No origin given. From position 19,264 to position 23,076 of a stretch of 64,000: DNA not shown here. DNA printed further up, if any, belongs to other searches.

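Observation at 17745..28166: Tandemly duplicated two-gene module: a giant AAA-TPR regulator followed by a secreted dockerin-like protein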

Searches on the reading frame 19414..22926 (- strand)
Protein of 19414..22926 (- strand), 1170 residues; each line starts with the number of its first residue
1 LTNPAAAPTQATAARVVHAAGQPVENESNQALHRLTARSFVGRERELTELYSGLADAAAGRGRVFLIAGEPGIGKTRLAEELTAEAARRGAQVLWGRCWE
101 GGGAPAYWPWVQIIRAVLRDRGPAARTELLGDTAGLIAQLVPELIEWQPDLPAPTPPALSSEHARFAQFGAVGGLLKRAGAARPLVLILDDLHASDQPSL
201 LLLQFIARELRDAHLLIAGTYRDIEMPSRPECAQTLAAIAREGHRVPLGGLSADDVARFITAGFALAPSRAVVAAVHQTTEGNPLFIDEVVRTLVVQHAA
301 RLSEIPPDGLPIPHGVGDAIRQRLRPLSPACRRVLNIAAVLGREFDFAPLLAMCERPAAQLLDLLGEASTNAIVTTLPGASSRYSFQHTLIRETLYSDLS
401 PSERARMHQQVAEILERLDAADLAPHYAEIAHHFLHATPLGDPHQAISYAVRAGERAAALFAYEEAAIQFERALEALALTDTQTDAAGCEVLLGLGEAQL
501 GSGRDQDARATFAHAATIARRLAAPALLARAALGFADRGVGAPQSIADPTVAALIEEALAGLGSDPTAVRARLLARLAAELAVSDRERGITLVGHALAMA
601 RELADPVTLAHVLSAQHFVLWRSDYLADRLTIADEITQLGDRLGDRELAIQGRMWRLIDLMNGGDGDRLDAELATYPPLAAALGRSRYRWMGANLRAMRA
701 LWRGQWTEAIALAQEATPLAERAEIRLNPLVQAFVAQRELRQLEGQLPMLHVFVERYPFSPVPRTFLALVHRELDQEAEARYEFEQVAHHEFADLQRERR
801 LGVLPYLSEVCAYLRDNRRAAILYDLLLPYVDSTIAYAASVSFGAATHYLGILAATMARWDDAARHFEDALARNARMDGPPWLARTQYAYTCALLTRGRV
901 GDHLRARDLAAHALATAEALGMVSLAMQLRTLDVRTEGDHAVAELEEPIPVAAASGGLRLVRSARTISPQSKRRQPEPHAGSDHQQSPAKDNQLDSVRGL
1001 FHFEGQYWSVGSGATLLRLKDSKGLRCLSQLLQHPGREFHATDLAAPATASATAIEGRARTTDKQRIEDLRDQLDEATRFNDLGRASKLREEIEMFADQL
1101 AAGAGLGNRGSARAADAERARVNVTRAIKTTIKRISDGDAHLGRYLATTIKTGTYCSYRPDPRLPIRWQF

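Call 7: search_protein_families(library=pfam, proteins=[window:19414-22926:-], max_evalue=0.1)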
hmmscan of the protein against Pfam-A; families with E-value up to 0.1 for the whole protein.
window:19414-22926:- (1170 aa): 13 families
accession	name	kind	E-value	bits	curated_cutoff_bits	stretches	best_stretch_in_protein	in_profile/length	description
PF13191.12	AAA_16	-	1.9e-26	94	32.6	1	40-217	2-166/167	AAA ATPase domain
PF13401.12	AAA_22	-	1.3e-05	26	27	1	63-219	6-122/130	AAA domain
PF13424.12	TPR_12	-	3e-05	24.6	30.1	1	846-918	5-76/77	Tetratricopeptide repeat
PF20720.3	nSTAND3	-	0.00027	21.1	27.2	1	63-94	18-49/155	Novel STAND NTPase 3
PF07719.23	TPR_2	-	0.00084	19.7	27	0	848-874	5-31/34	Tetratricopeptide repeat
PF10923.14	BrxC_BrxD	-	0.0061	16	22.2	1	41-90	28-77/414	BREX system ATP-binding protein BrxC/D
PF05729.18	NACHT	-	0.0079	16.5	26.7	0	63-90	1-28/167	NACHT domain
PF01695.23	IstB_IS21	-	0.018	15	24.1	1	66-95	96-125/238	IstB-like ATP binding protein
PF13481.12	AAA_25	-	0.02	15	27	1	60-99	31-69/195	AAA domain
PF00004.35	AAA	-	0.035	15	21.2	0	66-88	2-24/131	ATPase family associated with various cellular activities (AAA)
PF03308.22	MeaB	-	0.048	13.1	23.1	1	57-93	28-64/273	Methylmalonyl Co-A mutase-associated GTPase MeaB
PF05496.18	RuvB_N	-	0.059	13.6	27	0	54-85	22-56/159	Holliday junction DNA helicase RuvB P-loop domain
PF06414.18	Zeta_toxin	-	0.06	13.2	22.3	0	63-91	17-45/199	Zeta toxin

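Call 14: search_protein_families(library=ncbifam, proteins=[window:19414-22926:-], max_evalue=0.1)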
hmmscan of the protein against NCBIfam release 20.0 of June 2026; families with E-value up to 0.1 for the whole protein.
window:19414-22926:- (1170 aa): 7 families
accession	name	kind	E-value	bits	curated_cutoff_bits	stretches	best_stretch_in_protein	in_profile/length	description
TIGR03903.1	TOMM_kin_cyc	equivalog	3.6e-51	174.2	705.75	1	25-477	468-921/1267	TOMM system kinase/cyclase fusion protein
NF000868.0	PRK00080.1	equivalog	0.0065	15.4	282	0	25-86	12-75/330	Holliday junction branch migration DNA helicase RuvB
NF038214.1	IS21_help_AAA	equivalog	0.0089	15.7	200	1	63-97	91-125/232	IS21-like element helper ATPase IstB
TIGR00750.1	lao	equivalog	0.013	14.7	240.75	1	57-93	29-65/300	methylmalonyl Co-A mutase-associated GTPase MeaB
NF041946.1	LuxO_transreg_Vib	equivalog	0.015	14.1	800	1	17-89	112-183/463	quorum-sensing sigma-54 dependent transcriptional regulator LuxO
TIGR02928.1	TIGR02928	subfamily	0.035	13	181.3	1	38-89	15-67/366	orc1/cdc6 family replication initiation protein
NF004629.0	PRK05973.1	equivalog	0.063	12.3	156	0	61-93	63-95/237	DNA helicase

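Call 67: search_protein_families(library=padloc, proteins=[window:19414-22926:-], max_evalue=0.01)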
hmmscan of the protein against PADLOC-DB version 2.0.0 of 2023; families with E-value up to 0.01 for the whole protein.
window:19414-22926:- (1170 aa): 2 families
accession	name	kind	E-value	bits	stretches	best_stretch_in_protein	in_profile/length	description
PDLC05079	PDC-S73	-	0.0041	14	1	63-87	192-216/752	-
PDLC04140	mad8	-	0.0042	14.7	0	61-93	26-60/314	mads_8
